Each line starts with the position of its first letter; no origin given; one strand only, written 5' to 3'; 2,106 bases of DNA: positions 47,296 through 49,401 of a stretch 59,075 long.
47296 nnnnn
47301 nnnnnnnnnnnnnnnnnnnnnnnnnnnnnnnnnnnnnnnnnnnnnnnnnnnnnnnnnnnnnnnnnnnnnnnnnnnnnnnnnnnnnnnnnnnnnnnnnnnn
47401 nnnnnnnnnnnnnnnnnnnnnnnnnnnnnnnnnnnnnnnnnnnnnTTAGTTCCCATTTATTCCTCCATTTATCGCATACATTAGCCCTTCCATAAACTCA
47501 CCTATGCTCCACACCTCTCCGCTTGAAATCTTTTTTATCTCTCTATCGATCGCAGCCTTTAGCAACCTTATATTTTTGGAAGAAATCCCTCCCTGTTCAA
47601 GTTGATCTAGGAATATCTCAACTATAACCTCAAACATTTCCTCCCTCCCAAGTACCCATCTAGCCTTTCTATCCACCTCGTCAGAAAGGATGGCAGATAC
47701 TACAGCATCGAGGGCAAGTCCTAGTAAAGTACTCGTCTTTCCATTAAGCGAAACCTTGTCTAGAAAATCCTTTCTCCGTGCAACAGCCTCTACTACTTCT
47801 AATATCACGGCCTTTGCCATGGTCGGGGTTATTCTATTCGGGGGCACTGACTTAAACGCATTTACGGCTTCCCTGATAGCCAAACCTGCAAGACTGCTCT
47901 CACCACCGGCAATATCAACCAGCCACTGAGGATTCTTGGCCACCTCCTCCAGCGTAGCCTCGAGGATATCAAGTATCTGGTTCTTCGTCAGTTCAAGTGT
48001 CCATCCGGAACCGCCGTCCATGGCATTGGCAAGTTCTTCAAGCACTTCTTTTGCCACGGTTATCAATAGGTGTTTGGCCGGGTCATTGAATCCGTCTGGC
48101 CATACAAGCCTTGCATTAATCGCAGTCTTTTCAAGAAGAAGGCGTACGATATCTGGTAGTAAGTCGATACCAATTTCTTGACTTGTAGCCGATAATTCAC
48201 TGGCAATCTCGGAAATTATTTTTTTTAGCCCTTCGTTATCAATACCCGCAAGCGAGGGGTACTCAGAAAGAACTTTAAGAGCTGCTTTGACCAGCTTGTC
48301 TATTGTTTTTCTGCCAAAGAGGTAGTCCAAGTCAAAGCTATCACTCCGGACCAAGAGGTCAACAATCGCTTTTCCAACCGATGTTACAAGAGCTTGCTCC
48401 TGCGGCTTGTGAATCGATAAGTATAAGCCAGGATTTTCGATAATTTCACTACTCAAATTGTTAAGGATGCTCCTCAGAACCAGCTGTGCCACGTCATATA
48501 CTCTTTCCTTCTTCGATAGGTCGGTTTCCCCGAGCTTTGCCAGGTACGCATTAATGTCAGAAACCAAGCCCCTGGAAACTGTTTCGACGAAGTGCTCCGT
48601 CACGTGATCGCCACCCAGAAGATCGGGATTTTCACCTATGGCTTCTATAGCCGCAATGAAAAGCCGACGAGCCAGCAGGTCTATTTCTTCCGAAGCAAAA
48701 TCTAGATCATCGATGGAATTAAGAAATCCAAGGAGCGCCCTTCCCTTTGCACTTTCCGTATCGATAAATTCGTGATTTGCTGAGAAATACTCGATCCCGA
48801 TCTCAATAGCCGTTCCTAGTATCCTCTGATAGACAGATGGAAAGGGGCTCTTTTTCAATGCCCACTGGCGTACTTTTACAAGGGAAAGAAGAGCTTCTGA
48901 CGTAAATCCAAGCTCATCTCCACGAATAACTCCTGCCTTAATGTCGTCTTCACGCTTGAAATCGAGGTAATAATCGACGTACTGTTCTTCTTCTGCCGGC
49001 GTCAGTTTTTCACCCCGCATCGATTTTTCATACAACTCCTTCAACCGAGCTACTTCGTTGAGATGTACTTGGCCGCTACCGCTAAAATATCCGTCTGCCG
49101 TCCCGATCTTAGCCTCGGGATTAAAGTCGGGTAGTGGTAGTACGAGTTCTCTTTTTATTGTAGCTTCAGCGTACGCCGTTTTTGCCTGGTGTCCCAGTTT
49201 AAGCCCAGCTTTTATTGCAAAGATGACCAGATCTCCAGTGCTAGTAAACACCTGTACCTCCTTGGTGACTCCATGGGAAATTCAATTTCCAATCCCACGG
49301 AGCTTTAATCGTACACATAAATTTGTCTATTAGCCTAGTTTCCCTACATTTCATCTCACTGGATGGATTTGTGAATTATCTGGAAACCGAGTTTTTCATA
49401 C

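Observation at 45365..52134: Candidate uncharacterised envelope-targeting module: patatin phospholipase, lipoprotein, 601-aa helical protein, 495-aa coiled-coil membrane protein and Amidase_3 with a novel N-domain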

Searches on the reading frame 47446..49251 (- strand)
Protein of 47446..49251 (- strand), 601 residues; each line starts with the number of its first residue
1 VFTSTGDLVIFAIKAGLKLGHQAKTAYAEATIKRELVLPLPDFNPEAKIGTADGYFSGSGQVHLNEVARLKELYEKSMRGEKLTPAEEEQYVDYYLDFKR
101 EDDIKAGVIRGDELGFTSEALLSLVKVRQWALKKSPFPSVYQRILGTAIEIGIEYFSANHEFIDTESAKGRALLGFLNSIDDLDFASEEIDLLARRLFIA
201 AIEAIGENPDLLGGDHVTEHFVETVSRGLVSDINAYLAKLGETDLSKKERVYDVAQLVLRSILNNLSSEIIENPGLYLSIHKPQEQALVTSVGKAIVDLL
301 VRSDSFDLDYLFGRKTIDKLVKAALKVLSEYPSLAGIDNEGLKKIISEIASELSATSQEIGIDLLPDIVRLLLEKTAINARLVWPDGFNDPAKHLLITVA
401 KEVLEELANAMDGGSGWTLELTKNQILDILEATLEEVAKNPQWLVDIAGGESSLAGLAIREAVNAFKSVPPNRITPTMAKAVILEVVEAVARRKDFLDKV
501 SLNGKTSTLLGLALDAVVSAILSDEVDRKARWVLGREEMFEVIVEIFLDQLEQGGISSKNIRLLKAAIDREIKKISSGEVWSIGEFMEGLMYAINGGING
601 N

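Call 3: search_protein_families(library=pfam, proteins=[window:47446-49251:-], max_evalue=1)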
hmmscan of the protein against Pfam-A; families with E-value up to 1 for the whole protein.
window:47446-49251:- (601 aa): 0 families

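Call 4: search_protein_families(library=padloc, proteins=[window:47446-49251:-], max_evalue=1)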
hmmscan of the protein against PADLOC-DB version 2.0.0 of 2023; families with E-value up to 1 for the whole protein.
window:47446-49251:- (601 aa): 0 families

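Call 5: search_protein_families(library=ncbifam, proteins=[window:47446-49251:-], max_evalue=1)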
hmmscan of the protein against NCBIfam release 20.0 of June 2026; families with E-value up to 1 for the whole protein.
window:47446-49251:- (601 aa): 0 families

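Call 9: find_encoding_contigs(protein=window:47446-49251:-, flank=10000, max_places=6)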
Protein window:47446-49251:- (601 aa): 2 contigs read that carry it; 2 places shown.
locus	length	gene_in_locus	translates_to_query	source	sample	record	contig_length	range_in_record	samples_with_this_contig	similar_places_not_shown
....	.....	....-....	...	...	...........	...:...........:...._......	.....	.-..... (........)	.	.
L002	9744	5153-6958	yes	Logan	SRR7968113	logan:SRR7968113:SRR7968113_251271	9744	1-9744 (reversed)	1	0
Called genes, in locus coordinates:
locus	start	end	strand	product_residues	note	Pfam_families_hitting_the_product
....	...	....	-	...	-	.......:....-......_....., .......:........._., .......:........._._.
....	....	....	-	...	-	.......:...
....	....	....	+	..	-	-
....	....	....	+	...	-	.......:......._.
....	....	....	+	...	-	-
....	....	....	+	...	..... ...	-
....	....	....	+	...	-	-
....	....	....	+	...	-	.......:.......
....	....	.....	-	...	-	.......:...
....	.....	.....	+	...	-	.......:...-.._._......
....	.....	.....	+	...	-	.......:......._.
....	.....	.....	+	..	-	-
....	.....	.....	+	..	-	-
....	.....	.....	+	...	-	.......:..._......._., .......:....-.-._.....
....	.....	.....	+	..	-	-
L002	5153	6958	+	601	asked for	-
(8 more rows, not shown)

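Call 10: find_homologous_proteins(query=window:47446-49251:-)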
Query window:47446-49251:- (601 aa): 28 proteins with E <= 0.001 among 8000 candidates.
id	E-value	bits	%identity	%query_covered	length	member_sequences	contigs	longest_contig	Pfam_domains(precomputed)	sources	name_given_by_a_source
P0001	0.0e+0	1292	100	100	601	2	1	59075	-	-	-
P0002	9.0e-247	838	62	100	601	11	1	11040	-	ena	-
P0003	2.7e-215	734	54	100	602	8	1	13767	-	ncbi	-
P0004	1.2e-212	726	53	100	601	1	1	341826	-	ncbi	-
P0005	5.5e-197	674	50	99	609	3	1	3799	-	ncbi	-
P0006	2.4e-169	583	45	98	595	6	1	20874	-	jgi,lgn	-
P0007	2.7e-166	573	45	97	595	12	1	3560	-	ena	-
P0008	7.4e-165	568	45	98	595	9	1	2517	-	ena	-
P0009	9.5e-164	564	45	98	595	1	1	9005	-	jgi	jgi:hypothetical protein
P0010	1.6e-163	564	45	96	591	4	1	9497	-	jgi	jgi:hypothetical protein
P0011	7.2e-163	561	45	98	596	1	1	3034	-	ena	-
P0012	8.4e-162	558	45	98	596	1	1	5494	-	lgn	-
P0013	3.4e-161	556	44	98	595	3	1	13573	-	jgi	jgi:hypothetical protein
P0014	1.3e-158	547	45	97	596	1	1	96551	-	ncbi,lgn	ncbi:MAG: hypothetical protein ABIK92_21535 [Pseudomonadota bacterium]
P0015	2.2e-152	527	43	98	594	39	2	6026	-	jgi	-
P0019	7.2e-140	485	40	99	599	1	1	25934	-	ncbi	-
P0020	2.0e-139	484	41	97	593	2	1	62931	-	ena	-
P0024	5.8e-76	275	30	96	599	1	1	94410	-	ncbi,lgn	ncbi:MAG: hypothetical protein AAGB26_03255 [Planctomycetota bacterium]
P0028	4.3e-74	268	30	94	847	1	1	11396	-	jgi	jgi:hypothetical protein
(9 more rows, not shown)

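Call 11: find_encoding_contigs(protein=P0004, flank=10000, max_places=2)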
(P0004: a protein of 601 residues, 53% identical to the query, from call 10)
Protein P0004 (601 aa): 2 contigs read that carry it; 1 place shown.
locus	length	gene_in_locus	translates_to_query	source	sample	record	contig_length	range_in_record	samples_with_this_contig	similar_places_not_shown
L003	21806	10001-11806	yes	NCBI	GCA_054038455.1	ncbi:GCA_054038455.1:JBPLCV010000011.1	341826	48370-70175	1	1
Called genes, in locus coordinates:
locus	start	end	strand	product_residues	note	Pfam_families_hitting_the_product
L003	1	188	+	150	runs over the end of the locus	PF02629:CoA_binding (weak), PF13380:CoA_binding_2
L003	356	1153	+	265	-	PF00132:Hexapep (faint), PF25084:LbH_EIF2B (weak), PF25087:GMPPB_C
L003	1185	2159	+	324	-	-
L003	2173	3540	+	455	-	PF00919:UPF0004, PF04055:Radical_SAM, PF18693:TRAM_2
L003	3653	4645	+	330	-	PF00348:polyprenyl_synt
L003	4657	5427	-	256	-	PF23023:Anti-Pycsar_Apyc1, PF00753:Lactamase_B, PF12706:Lactamase_B_2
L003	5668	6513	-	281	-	PF02811:PHP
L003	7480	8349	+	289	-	PF01520:Amidase_3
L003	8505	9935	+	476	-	PF00149:Metallophos (faint)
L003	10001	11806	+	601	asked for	-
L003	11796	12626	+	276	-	-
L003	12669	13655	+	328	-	PF01734:Patatin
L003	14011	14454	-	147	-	PF00571:CBS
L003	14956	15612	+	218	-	PF01066:CDP-OH_P_transf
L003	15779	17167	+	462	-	PF02518:HATPase_c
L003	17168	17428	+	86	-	-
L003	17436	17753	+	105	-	-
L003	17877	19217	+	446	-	PF07994:NAD_binding_5, PF01658:Inos-1-P_synth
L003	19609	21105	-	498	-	-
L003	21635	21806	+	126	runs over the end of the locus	PF00507:Oxidored_q4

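Call 12: find_encoding_contigs(protein=P0014, flank=10000, max_places=2)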
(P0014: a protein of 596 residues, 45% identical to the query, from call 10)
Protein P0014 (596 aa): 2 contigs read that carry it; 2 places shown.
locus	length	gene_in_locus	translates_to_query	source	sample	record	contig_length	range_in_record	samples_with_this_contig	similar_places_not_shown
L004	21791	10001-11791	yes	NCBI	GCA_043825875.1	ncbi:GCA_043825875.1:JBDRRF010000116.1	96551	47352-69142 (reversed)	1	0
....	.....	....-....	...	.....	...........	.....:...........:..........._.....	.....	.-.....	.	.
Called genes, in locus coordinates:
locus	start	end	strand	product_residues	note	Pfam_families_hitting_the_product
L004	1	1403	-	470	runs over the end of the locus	PF00497:SBP_bac_3, PF01464:SLT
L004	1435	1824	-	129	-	-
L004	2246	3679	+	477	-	PF01435:Peptidase_M48, PF13428:TPR_14 (weak), PF13432:TPR_16, PF14559:TPR_19, PF13431:TPR_17 (weak), PF13424:TPR_12 (weak), PF13428:TPR_14 (weak), PF13432:TPR_16 (weak), +14 more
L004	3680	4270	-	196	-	PF00383:dCMP_cyt_deam_1, PF14437:MafB19-deam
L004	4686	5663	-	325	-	PF00989:PAS, PF13188:PAS_8 (faint), PF13426:PAS_9, PF24820:Diguanyl_cycl_sensor (faint), PF00989:PAS (weak), PF13596:PAS_10, PF08448:PAS_4, PF13426:PAS_9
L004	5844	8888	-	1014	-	PF01339:CheB_methylest, PF03705:CheR_N, PF01739:CheR, PF08448:PAS_4 (faint), PF13596:PAS_10, PF00989:PAS, PF13426:PAS_9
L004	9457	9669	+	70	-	-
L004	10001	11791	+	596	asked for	-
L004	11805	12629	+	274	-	-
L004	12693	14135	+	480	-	-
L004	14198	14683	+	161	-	PF07386:DUF1499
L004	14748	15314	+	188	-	-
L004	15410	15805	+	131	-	-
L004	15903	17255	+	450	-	PF01235:Na_Ala_symp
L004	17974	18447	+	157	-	PF01250:Ribosomal_S6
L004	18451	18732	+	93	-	PF01084:Ribosomal_S18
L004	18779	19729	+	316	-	PF09991:DUF2232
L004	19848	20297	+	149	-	PF01281:Ribosomal_L9_N, PF03948:Ribosomal_L9_C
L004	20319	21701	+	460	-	PF00772:DnaB, PF13481:AAA_25, PF03796:DnaB_C, PF06745:ATPase (weak)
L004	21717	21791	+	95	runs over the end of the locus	-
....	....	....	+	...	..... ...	-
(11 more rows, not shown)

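Call 13: find_encoding_contigs(protein=P0024, flank=10000, max_places=2)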
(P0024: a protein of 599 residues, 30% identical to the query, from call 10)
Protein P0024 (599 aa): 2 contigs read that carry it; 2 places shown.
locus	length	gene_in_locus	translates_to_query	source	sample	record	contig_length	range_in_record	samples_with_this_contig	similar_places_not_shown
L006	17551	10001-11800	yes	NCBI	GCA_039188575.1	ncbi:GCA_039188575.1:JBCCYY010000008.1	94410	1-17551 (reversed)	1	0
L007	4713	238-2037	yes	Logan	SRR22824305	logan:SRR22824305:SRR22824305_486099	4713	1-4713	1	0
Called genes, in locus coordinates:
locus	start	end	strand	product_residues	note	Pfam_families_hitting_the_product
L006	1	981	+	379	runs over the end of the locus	-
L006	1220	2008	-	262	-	PF07963:N_methyl (weak)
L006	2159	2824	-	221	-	PF07589:PEP_exosort_dom (weak)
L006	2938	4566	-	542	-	PF04773:FecR (weak)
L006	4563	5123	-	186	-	PF04542:Sigma70_r2, PF08281:Sigma70_r4_2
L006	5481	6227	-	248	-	PF07963:N_methyl (weak)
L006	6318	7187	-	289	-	PF07589:PEP_exosort_dom (weak)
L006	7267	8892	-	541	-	PF04773:FecR (weak)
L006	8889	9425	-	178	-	PF04542:Sigma70_r2, PF08281:Sigma70_r4_2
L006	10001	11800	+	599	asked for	-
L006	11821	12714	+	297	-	-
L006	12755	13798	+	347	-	PF01734:Patatin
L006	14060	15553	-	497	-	PF00884:Sulfatase, PF01663:Phosphodiest (faint), PF16347:SGSH_C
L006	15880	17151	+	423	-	-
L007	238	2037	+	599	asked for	-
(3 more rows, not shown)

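Call 14: find_encoding_contigs(protein=P0020, flank=10000, max_places=2)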
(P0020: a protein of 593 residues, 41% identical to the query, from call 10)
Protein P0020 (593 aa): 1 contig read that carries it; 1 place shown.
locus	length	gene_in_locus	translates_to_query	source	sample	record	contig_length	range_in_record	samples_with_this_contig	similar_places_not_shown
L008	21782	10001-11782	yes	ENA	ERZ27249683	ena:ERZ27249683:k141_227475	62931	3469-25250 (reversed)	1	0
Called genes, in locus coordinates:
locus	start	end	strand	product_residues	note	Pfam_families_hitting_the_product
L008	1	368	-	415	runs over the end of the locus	PF00764:Arginosuc_synth, PF20979:Arginosuc_syn_C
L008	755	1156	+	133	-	PF04237:YjbR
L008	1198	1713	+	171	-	-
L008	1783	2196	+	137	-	-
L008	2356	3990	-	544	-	-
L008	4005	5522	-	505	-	PF02085:Cytochrom_CIII (faint), PF14522:Cytochrome_C7 (faint), PF14537:Cytochrom_c3_2 (faint)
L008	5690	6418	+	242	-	-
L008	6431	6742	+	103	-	-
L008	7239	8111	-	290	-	-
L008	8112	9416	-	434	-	PF00037:Fer4 (faint), PF12797:Fer4_2 (faint), PF13237:Fer4_10, PF14697:Fer4_21 (weak), PF12838:Fer4_7, PF07992:Pyr_redox_2, PF13738:Pyr_redox_3, PF13434:Lys_Orn_oxgnase (weak), +5 more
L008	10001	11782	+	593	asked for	-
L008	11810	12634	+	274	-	-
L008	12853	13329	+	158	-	PF01047:MarR (faint), PF13404:HTH_AsnC-type, PF13412:HTH_24, PF01037:AsnC_trans_reg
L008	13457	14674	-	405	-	PF01244:Peptidase_M19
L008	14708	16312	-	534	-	PF04389:Peptidase_M28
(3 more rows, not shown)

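Call 16: find_encoding_contigs(protein=P0019, flank=8000, max_places=1)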
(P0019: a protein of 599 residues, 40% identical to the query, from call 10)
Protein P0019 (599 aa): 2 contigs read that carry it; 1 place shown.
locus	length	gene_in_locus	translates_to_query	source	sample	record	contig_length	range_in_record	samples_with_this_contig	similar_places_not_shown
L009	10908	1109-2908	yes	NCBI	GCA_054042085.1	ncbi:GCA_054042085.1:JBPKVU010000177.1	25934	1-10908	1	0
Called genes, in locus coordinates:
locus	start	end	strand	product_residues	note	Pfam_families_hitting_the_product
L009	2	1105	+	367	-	?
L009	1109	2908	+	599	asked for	-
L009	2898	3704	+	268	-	-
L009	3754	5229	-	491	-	PF00089:Trypsin, PF12812:PDZ_1 (faint), PF13365:Trypsin_2, PF00595:PDZ, PF13180:PDZ_2, PF14685:PDZ_Tricorn (faint), PF17820:PDZ_6, PF13180:PDZ_2, +1 more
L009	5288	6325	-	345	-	PF01966:HD, PF13286:HD_assoc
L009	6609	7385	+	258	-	PF00027:cNMP_binding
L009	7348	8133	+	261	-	PF13431:TPR_17 (faint), PF00027:cNMP_binding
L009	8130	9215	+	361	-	PF01590:GAF, PF13185:GAF_2, PF13492:GAF_3, PF13487:HD_5, PF01966:HD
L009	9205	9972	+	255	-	PF23023:Anti-Pycsar_Apyc1, PF00753:Lactamase_B, PF02112:PDEase_II, PF12706:Lactamase_B_2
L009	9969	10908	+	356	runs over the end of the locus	PF07719:TPR_2 (faint), PF13414:TPR_11 (faint), PF13428:TPR_14 (faint), PF25062:ARM_TT21_N (faint), PF00515:TPR_1 (faint), PF13174:TPR_6 (faint), PF13432:TPR_16 (weak), PF14559:TPR_19 (weak), +6 more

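Call 17: find_encoding_contigs(protein=P0028, flank=8000, max_places=1)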
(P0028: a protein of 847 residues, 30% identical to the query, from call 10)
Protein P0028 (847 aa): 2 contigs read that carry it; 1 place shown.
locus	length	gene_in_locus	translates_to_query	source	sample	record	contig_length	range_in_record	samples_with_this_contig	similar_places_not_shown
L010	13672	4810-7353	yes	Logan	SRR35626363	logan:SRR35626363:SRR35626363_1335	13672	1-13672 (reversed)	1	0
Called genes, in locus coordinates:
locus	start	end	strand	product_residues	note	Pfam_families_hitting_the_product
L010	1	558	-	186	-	?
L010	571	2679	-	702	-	PF13567:DUF4131, PF03772:Competence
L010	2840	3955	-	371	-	PF00211:Guanylate_cyc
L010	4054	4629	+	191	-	PF13302:Acetyltransf_3, PF00583:Acetyltransf_1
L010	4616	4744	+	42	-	-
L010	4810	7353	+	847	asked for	-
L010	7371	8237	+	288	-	-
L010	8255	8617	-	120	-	PF02021:UPF0102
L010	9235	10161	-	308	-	PF11751:PorP_SprF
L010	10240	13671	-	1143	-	?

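Call 18: find_encoding_contigs(protein=P0006, flank=8000, max_places=1)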
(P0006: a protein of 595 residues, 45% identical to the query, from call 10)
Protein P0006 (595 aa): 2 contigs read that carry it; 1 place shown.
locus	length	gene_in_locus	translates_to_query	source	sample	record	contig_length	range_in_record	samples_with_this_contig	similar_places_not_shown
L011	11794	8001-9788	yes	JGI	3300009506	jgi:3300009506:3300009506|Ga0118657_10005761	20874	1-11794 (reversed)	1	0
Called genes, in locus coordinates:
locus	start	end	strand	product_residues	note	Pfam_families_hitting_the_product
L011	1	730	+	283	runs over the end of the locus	PF00730:HhH-GPD, PF13412:HTH_24 (faint)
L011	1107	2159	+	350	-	-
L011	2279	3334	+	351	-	PF03372:Exo_endo_phos (faint)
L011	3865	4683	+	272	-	PF06904:Extensin-like_C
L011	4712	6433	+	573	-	PF00128:Alpha-amylase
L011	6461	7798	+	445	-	PF00149:Metallophos (faint)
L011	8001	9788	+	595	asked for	-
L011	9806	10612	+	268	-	-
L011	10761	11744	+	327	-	PF01734:Patatin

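Call 19: find_encoding_contigs(protein=P0003, flank=8000, max_places=1)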
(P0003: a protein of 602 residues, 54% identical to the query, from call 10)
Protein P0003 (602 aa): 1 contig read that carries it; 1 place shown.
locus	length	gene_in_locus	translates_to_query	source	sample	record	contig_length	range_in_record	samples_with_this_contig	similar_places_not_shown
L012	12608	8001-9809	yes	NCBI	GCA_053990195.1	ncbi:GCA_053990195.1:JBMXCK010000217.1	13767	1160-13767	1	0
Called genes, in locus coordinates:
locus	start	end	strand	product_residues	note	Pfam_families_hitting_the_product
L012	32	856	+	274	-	PF14358:DUF4405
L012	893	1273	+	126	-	PF14358:DUF4405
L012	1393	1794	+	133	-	-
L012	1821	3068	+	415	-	PF00512:HisKA, PF02518:HATPase_c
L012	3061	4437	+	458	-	PF00072:Response_reg, PF01078:Mg_chelatase (faint), PF00158:Sigma54_activat, PF14532:Sigma54_activ_2, PF07724:AAA_2 (weak), PF07728:AAA_5, PF25601:AAA_lid_14, PF02954:HTH_8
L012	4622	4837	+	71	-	-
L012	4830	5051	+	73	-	PF07927:HicA_toxin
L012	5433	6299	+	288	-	PF01520:Amidase_3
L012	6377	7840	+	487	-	-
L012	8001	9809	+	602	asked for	-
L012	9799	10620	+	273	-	-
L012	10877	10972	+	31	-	-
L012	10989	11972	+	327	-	PF01734:Patatin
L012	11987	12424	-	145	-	PF00571:CBS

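Call 24: search_solved_structures(query=A1, max_evalue=10)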
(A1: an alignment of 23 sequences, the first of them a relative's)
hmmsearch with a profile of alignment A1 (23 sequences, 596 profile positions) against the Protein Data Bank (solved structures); distinct sequences matched with E-value up to 10: 6.
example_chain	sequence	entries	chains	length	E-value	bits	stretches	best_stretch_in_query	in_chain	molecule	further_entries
8g9k_A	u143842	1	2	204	0.026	16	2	502-590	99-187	THR2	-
8fjg_A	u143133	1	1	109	0.033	15.7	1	536-594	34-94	H12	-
5cwb_A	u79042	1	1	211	0.035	15.6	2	493-576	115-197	Designed helical repeat protein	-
4yuu_q1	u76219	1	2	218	0.21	13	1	135-211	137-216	Extrinsic protein in photosystem II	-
9lie_A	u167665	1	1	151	0.41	12.1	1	510-579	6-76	Aciniform spidroin 1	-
5l1a_A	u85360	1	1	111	0.8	11.1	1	51-113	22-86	Uncharacterized protein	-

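Call 37: predict_structure(alignment_id=A1)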
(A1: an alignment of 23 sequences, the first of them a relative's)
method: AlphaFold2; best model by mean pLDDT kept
length: 601 residues; sequences in the alignment: 23
mean_pLDDT: 71.8   pTM: 0.41
mean pLDDT of the five models: 71.8, 67.3, 63.3, 62.8, 58.6
residues with pLDDT >= 90: 32; 70-90: 311; 50-70: 194; < 50: 64
segments of 3 or more residues with pLDDT < 50: 1-10, 12-14, 16-24, 26-44, 135-138, 140-144, 243-245, 247-249, 597-601
pLDDT, mean of each block of 10 residues (from residue 1): 41 45 46 41 58 83 81 87 84 81 70 58 61 48 50 57 64 63 56 60 64 63 69 66 50 62 72 78 87 80 62 76 89 83 88 79 70 77 67 68 80 61 83 81 64 80 85 85 91 85 80 90 87 86 90 85 90 85 82 57 30
secondary structure, 60 per line:
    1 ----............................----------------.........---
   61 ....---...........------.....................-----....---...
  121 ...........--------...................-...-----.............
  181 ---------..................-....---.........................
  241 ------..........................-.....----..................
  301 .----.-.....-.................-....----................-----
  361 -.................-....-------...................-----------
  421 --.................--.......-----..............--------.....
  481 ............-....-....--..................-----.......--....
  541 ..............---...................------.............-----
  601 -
elements in order: H5-32 H49-57 H61-64 H68-78 H85-105 H111-114 H118-131 H140-158 H168-180 H190-207 H209-212 H216-240 H247-272 H274-278 H283-300 H308-312 H314-330 H332-335 H340-355 H362-378 H380-383 H391-409 H423-439 H442-448 H454-467 H476-492 H494-497 E499-502 E505-508 H509-522 H528-534 H537-554 H558-576 H583-595
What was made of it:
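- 47446..49251 (-): 601-aa acidic, cysteine-free, all-alpha protein. It is core component 1, with no signal peptide or TM segment. AlphaFold2 model: about 30 helices, pLDDT 71.8 (call 37).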
